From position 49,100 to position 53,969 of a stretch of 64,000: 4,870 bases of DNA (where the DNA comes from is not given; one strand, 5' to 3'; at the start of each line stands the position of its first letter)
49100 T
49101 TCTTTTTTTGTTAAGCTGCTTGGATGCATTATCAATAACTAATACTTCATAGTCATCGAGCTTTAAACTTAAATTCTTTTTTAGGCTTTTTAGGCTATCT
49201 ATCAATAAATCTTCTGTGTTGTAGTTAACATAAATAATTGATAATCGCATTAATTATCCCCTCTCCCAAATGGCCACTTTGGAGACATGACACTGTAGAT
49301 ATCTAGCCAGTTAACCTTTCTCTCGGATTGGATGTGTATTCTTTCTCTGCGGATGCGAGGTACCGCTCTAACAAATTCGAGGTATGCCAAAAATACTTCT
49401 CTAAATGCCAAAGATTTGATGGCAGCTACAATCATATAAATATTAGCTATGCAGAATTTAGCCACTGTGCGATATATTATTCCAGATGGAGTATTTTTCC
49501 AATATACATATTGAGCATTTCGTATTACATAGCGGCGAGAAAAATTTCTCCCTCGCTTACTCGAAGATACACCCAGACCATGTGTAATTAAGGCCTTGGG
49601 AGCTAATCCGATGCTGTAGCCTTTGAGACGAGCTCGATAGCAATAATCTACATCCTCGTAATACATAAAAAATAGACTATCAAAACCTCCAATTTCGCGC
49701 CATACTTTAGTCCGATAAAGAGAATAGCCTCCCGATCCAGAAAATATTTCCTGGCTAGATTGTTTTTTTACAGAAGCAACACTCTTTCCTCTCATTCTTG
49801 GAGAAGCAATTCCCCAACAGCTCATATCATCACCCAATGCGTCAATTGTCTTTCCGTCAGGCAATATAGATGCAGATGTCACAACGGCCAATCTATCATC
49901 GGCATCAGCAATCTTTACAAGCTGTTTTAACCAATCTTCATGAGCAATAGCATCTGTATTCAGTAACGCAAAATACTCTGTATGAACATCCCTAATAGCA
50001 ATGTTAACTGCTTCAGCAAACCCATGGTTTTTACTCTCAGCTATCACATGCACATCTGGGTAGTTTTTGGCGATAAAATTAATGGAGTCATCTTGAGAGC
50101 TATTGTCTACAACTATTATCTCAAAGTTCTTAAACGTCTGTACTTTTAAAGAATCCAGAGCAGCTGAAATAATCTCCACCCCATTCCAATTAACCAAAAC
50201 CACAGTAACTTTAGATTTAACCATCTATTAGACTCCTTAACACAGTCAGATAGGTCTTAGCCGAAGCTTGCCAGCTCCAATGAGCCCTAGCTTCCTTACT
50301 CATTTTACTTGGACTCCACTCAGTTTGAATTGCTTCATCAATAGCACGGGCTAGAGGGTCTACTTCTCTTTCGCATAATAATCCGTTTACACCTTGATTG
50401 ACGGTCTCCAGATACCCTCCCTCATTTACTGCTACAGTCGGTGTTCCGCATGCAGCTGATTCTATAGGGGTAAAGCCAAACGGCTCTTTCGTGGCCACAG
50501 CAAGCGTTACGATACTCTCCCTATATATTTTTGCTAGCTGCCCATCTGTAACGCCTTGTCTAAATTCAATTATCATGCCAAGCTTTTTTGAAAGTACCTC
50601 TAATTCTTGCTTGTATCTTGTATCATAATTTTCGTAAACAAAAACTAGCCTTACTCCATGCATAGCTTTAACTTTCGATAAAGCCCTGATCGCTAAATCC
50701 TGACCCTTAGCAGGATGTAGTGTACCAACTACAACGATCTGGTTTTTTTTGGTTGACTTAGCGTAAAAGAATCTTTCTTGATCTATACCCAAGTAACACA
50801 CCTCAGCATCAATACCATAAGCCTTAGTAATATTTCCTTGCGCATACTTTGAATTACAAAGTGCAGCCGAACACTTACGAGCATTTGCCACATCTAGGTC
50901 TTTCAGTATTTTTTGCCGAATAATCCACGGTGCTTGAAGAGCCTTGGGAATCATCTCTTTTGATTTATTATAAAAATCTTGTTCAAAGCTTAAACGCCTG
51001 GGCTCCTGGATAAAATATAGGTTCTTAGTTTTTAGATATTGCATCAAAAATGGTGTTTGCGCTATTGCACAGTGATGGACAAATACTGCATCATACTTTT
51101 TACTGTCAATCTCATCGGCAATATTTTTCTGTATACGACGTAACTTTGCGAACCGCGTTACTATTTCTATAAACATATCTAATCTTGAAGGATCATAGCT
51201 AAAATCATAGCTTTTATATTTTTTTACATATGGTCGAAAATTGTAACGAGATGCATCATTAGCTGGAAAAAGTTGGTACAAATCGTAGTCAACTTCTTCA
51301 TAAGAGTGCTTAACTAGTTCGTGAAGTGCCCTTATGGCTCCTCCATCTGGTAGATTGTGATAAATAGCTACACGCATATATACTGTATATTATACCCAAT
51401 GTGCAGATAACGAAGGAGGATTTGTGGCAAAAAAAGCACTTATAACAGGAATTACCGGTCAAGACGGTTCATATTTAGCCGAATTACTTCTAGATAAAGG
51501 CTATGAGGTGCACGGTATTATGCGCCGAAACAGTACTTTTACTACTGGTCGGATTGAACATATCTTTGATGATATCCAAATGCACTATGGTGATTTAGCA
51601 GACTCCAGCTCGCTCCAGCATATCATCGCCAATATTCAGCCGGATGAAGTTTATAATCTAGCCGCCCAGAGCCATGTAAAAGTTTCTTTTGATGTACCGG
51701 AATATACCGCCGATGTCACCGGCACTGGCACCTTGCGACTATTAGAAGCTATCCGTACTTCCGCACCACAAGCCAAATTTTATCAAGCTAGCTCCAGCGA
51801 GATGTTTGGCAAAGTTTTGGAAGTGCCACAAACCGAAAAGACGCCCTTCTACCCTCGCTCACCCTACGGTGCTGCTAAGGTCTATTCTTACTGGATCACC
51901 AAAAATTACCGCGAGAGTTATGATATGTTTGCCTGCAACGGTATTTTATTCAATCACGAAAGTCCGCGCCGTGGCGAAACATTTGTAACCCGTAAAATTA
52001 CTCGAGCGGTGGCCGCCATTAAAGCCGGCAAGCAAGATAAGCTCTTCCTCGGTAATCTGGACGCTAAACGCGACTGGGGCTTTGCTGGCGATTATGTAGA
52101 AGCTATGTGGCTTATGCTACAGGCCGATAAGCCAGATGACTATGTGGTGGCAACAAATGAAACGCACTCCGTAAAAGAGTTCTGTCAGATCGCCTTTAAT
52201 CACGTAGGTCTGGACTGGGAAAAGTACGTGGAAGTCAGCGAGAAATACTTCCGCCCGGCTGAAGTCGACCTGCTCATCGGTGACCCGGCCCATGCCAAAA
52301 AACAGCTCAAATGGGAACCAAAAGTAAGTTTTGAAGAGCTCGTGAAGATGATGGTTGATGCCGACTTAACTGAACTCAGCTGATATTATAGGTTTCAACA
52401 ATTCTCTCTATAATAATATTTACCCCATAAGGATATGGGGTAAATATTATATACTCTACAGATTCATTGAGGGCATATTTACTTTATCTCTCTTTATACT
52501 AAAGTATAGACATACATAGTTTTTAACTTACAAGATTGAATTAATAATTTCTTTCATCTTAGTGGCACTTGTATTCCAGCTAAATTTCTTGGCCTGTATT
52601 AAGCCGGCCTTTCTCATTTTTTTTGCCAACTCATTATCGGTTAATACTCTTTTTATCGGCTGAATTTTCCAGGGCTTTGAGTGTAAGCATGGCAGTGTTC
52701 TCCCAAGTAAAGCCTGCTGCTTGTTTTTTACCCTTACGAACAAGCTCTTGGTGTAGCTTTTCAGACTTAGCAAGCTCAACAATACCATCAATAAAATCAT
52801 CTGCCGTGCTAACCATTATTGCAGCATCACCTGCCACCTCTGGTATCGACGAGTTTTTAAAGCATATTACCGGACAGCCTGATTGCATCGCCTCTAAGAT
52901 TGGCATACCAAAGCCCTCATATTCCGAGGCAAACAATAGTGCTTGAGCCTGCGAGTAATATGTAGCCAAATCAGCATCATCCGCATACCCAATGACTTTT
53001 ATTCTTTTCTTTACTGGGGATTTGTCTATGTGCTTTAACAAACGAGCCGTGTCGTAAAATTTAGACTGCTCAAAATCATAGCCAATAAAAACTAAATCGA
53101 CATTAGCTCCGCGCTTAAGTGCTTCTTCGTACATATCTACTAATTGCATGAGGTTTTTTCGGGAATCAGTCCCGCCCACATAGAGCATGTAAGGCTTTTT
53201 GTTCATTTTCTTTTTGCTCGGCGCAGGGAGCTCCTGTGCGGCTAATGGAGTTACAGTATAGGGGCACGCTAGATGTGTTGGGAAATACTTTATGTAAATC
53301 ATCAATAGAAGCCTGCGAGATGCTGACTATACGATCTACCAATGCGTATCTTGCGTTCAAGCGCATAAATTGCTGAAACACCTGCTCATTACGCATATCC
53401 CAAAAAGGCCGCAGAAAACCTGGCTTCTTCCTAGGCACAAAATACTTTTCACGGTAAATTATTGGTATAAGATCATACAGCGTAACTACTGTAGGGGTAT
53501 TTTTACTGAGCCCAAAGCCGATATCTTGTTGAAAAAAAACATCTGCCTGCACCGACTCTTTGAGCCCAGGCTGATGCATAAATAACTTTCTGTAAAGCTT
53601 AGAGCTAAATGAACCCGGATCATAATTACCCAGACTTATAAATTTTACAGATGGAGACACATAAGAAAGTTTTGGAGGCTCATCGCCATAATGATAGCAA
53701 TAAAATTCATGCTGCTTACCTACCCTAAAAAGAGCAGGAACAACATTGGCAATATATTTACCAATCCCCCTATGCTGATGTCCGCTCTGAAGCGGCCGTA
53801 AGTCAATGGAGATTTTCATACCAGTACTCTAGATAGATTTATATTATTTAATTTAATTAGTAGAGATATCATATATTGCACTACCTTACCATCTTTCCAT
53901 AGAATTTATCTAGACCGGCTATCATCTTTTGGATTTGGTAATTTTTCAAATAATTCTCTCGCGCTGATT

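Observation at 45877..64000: Fucosylated, methyl-capped, ABC-exported surface glycan locus with ligase-type transferases next to a tandem-repeat surface protein: candidate protein O-glycosylation system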

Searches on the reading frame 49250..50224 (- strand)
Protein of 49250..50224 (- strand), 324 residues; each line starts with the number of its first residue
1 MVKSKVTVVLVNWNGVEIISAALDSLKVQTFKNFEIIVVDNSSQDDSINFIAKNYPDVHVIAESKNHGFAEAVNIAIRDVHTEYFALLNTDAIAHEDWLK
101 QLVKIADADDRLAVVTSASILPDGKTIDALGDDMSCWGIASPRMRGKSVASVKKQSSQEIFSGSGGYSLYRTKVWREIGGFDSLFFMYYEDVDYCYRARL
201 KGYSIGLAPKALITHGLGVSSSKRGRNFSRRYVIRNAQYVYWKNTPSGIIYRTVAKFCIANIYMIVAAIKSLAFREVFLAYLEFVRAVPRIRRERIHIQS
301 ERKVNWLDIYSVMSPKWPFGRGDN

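Call 4: search_protein_families(library=pfam, proteins=[window:49250-50224:-], max_evalue=0.01)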
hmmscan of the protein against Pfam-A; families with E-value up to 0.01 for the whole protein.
window:49250-50224:- (324 aa): 5 families
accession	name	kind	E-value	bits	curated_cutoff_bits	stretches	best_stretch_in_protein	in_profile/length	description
PF00535.33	Glycos_transf_2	-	2.2e-24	86.7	23.3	1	7-177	1-166/168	Glycosyl transferase family 2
PF13641.12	Glyco_tranf_2_3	-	1.1e-20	75.1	27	1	6-218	3-214/230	Glycosyltransferase like family 2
PF10111.15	Glyco_tranf_2_2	-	1.9e-07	31.3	27.3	1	28-202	21-203/276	Glycosyltransferase like family 2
PF13632.12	Glyco_trans_2_3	-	5.5e-07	30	27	1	156-235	65-142/198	Glycosyl transferase family group 2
PF07632.16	Sde182_NH-like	-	6.8e-05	23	26.8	1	7-104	117-222/268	Cellulose-binding Sde182, nucleoside hydrolase-like domain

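Call 78: search_protein_families(library=ncbifam, proteins=[window:49250-50224:-], max_evalue=0.00001)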
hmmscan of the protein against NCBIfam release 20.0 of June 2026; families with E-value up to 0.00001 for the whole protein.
window:49250-50224:- (324 aa): 17 families
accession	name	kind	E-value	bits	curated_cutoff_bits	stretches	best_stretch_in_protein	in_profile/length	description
TIGR03965.1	mycofact_glyco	equivalog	5.6e-19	68.3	280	1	4-299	74-364/467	mycofactocin biosynthesis glycosyltransferase MftF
TIGR03937.1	PgaC_IcaA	equivalog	6.1e-18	65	422.3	1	5-213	46-248/407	poly-beta-1,6-N-acetyl-D-glucosamine synthase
TIGR01556.1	rhamnosyltran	subfamily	6.5e-18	64.9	200.55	1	16-229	7-214/281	rhamnosyltransferase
NF041875.1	EPS_EpsD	equivalog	6.9e-16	58.6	370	1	6-224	1-215/325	exopolysaccharide biosynthesis glycosyltransferase EpsD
NF047683.1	TeichurnBiosyTuaG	equivalog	2.9e-14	53.3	400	1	3-116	5-121/252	teichuronic acid biosynthesis protein TuaG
NF007482.0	PRK10073.1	equivalog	7.7e-14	51.4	423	1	3-116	5-119/334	glycosyltransferase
NF053739.1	GlytfEpsEBac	equivalog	2.3e-11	43.2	450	1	5-123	2-124/265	glycosyltransferase EpsE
NF038302.1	EPS_HpsE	equivalog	5.7e-11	41.9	300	1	5-117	2-122/307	hormogonium polysaccharide biosynthesis glycosyltransferase HpsE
NF041394.1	GtaseAglG_Halo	equivalog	1.9e-10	40.5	440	1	6-118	3-119/304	glucosyl-dolichyl phosphate glucuronosyltransferase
TIGR04283.1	glyco_like_mftF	equivalog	2.2e-10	40.5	182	1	7-215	2-185/221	TIGR04283 family arsenosugar biosynthesis glycosyltransferase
TIGR03111.1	glyc2_xrt_Gpos1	hypoth_equivalog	7.9e-09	34.8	363.95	1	5-129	50-178/439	TIGR03111 family XrtG-associated glycosyltransferase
TIGR04009.1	wcaE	equivalog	1.5e-08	34.2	369.2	1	1-118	1-119/248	colanic acid biosynthesis glycosyltransferase WcaE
TIGR04195.1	S_glycosyl_SunS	equivalog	2.6e-07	29.8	350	1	6-98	59-148/421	SunS family peptide S-glycosyltransferase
NF038299.1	EPS_HpsN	equivalog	5.1e-07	29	425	1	5-215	2-220/317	hormogonium polysaccharide biosynthesis glycosyltransferase HpsN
NF050050.1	ProtGlycPglI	equivalog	9.7e-07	28.4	500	1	4-107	2-109/306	GalNAc(5)-diNAcBac-PP-undecaprenol beta-1,3-glucosyltransferase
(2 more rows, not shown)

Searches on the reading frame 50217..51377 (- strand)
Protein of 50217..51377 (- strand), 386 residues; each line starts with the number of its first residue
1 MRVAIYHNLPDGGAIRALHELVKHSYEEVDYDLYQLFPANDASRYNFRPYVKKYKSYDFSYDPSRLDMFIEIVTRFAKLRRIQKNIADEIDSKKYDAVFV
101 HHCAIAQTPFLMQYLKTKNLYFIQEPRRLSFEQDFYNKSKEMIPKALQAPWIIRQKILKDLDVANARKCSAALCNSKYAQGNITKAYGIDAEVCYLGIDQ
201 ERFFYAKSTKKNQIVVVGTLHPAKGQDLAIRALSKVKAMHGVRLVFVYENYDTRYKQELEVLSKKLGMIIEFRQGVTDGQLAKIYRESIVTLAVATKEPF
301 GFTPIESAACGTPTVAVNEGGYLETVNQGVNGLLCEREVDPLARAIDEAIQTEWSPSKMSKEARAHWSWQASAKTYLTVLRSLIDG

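Call 4: search_protein_families(library=pfam, proteins=[window:50217-51377:-], max_evalue=0.01)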
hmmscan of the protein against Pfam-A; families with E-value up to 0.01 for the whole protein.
window:50217-51377:- (386 aa): 7 families
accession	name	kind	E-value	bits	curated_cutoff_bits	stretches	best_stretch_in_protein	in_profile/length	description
PF00534.26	Glycos_transf_1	-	5.8e-29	101.3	26.4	1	199-365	3-171/172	Glycosyl transferases group 1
PF13692.12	Glyco_trans_1_4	-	3.5e-19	69.9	27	1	212-351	2-141/142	Glycosyl transferases group 1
PF20706.3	GT4-conflict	-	3.7e-07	29.9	26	1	208-354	194-347/385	Family 4 Glycosyltransferase in conflict systems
PF13524.12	Glyco_trans_1_2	-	0.0003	21.2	25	1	236-376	9-142/144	Glycosyl transferase-like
PF02350.25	Epimerase_2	-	0.0005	19.5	30.6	1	210-374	178-341/347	UDP-N-acetylglucosamine 2-epimerase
PF13439.12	Glyco_transf_4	-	0.00062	20.3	28.5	1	79-202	61-170/170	Glycosyltransferase Family 4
PF18403.7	Thioredoxin_15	-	0.0058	17.1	27.4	1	206-286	23-102/207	Thioredoxin-like domain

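Call 78: search_protein_families(library=ncbifam, proteins=[window:50217-51377:-], max_evalue=0.00001)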
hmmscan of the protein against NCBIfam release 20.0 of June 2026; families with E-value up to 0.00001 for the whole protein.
window:50217-51377:- (386 aa): 20 families
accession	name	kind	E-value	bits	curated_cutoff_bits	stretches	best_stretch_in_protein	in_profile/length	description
TIGR03449.1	mycothiol_MshA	equivalog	3.4e-17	62.5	462.5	1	211-381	220-401/406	D-inositol-3-phosphate glycosyltransferase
TIGR04047.1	MSMEG_0565_glyc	hypoth_equivalog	9.8e-17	61.1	259.85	1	165-379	135-370/373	MSMEG_0565 family glycosyltransferase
NF041876.1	EPS_EpsE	equivalog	3.2e-15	56.3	400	1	191-367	188-376/389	exopolysaccharide biosynthesis GT4 family glycosyltransferase EpsE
TIGR02472.1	sucr_P_syn_N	equivalog_domain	2.3e-13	49.8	576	1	290-380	343-438/439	sucrose-phosphate synthase, putative, glycosyltransferase domain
TIGR02149.1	glgA_Coryne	subfamily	2.9e-12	46.4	302.4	1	209-382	202-389/391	glycogen synthase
TIGR02095.1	glgA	subfamily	9.8e-12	44.3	328.45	1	205-382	288-476/477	glycogen/starch synthase, ADP-glucose type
TIGR03999.1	thiol_BshA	equivalog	1.5e-10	40.6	273.7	1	210-367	198-353/375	N-acetyl-alpha-D-glucosaminyl L-malate synthase BshA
NF001901.0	PRK00654.1-5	equivalog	1.7e-09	36.7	649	1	210-384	315-492/502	glycogen synthase GlgA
NF041010.1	glycosy_Agl16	equivalog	6.2e-09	35.2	575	1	155-382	120-350/352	glycosylation protein Agl16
TIGR03088.1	stp2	hypoth_equivalog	8.4e-09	34.9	409.05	1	210-381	193-371/374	TIGR03088 family PEP-CTERM/XrtA system glycosyltransferase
NF001899.0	PRK00654.1-2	equivalog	1.1e-08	34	459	1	202-384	282-476/478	glycogen synthase GlgA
NF053787.1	GlcN_PG_synth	equivalog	1.6e-08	33.8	480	1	278-381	252-357/361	N-acetylglucosaminyl phosphatidylglycerol synthase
NF038255.1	exopoly_VpsD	equivalog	5.8e-08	32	300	1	198-322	186-317/381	VpsD family glycosyltransferase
NF038295.1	EPS_HpsP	equivalog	8.1e-08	31.7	550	1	205-383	201-387/388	hormogonium polysaccharide biosynthesis glycosyltransferase HpsP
NF038229.1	Glyco4_Geo_Pelo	equivalog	1.1e-07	31.3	400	1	213-383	163-336/338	GPMC system family 4 glycosyltransferase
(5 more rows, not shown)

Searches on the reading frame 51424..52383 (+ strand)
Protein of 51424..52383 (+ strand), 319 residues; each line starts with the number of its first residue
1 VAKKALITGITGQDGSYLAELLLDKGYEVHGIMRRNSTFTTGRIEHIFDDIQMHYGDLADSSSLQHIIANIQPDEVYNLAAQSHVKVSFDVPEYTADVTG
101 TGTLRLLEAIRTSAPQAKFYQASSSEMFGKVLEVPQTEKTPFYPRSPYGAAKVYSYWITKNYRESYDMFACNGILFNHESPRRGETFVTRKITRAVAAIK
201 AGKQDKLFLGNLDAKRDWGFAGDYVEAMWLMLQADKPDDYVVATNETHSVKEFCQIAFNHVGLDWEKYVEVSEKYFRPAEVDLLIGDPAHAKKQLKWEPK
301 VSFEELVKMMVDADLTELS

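Call 4: search_protein_families(library=pfam, proteins=[window:51424-52383:+], max_evalue=0.01)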
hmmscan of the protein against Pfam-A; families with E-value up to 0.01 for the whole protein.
window:51424-52383:+ (319 aa): 5 families
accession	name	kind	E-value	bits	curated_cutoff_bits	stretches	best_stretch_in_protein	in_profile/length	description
PF16363.11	GDP_Man_Dehyd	-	1.8e-148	494.9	27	1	6-310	1-332/332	GDP-mannose 4,6 dehydratase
PF01370.27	Epimerase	-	4e-78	262.6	20.9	1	5-243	1-240/240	NAD dependent epimerase/dehydratase family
PF04321.23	RmlD_sub_bind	-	1.3e-09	38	27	1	4-153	2-130/287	RmlD substrate binding domain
PF02719.21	Polysacc_synt_2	-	0.0063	16.2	20.2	1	6-108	2-113/293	Polysaccharide biosynthesis protein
PF05368.20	NmrA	-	0.0092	16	27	0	2-70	2-69/298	NmrA-like family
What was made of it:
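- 51424..52383 (+): gmd, GDP-mannose 4,6-dehydratase (opposite strand). PF16363 (call 4).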

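Call 78: search_protein_families(library=ncbifam, proteins=[window:51424-52383:+], max_evalue=0.00001)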
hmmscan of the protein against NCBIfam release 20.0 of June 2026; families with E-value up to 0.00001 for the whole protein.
window:51424-52383:+ (319 aa): 13 families
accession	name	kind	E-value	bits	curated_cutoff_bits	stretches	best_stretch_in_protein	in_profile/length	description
TIGR01472.1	gmd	equivalog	8.4e-162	538.1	415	1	3-317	1-341/342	GDP-mannose 4,6-dehydratase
TIGR04180.1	EDH_00030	hypoth_equivalog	1.1e-34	119.8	475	1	6-301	2-296/297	NAD-dependent 4,6-dehydratase LegB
TIGR01181.1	dTDP_gluc_dehyt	equivalog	1.5e-32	112.9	365.1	1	5-312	2-309/321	dTDP-glucose 4,6-dehydratase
TIGR02622.1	CDP_4_6_dhtase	equivalog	9.3e-25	87.5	278.45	1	3-166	5-172/352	CDP-glucose 4,6-dehydratase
TIGR01179.1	galE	equivalog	6.7e-23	81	262.3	1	5-308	2-319/332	UDP-glucose 4-epimerase GalE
NF007582.0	PRK10217.1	equivalog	3.8e-15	55.8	698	1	52-238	54-246/355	dTDP-glucose 4,6-dehydratase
NF007490.0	PRK10084.1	subfamily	8.9e-14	51.2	649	1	54-313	55-333/361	dTDP-glucose 4,6-dehydratase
NF043036.1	ErythonDh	equivalog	7.2e-12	45.1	325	1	4-162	2-163/321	D-erythronate dehydrogenase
NF007956.0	PRK10675.1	subfamily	8.8e-10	38.2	394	1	4-160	2-161/338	UDP-glucose 4-epimerase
NF052578.1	StrlDmthSdmBMthl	equivalog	2e-08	34.3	600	1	5-164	3-148/328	sterol demethylase protein SdmB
NF011728.1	PRK15181.1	equivalog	8.1e-08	31.6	760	1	3-309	16-332/348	Vi polysaccharide biosynthesis UDP-N-acetylglucosaminuronic acid C-4 epimerase TviC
TIGR03466.1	HpnA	hypoth_equivalog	1.3e-07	30.8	367.65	1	4-149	2-139/327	hopanoid-associated sugar epimerase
NF041015.1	UDPsulfquin_syn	equivalog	1.7e-06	27.3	575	0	46-120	63-140/384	UDP-sulfoquinovose synthase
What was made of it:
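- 51424..52383 (+): TIGR01472 at 538 bits, above the 415-bit cut-off (call 78).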

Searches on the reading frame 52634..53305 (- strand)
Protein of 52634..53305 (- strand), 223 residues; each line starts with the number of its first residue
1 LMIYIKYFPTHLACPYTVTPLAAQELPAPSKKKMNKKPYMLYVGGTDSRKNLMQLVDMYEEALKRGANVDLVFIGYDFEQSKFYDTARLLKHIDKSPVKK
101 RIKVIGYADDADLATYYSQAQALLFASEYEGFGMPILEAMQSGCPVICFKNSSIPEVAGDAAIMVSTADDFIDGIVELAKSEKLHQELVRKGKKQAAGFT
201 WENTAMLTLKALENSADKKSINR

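Call 4: search_protein_families(library=pfam, proteins=[window:52634-53305:-], max_evalue=0.01)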
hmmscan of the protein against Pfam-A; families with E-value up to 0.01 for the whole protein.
window:52634-53305:- (223 aa): 4 families
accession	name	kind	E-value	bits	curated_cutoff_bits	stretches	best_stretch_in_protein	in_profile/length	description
PF00534.26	Glycos_transf_1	-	8e-28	97.6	26.4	1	31-195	9-172/172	Glycosyl transferases group 1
PF13692.12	Glyco_trans_1_4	-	5.5e-22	79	27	1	38-180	2-141/142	Glycosyl transferases group 1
PF20706.3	GT4-conflict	-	4.6e-11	42.8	26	1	17-155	176-317/385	Family 4 Glycosyltransferase in conflict systems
PF13524.12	Glyco_trans_1_2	-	8.8e-07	29.4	25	1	87-206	27-140/144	Glycosyl transferase-like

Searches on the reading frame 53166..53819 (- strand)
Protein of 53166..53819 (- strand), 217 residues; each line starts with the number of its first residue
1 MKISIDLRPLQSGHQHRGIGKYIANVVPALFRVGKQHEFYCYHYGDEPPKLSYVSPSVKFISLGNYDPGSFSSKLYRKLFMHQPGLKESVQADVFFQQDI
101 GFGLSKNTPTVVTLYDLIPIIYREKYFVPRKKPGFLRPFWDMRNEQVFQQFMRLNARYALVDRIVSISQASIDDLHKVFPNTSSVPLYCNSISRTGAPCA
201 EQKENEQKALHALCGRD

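Call 4: search_protein_families(library=pfam, proteins=[window:53166-53819:-], max_evalue=0.01)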
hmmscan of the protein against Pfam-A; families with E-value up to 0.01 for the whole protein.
window:53166-53819:- (217 aa): 1 family
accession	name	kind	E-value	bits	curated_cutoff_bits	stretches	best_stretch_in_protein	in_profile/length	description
PF13439.12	Glyco_transf_4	-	3.2e-05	24.5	28.5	1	18-179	3-152/170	Glycosyltransferase Family 4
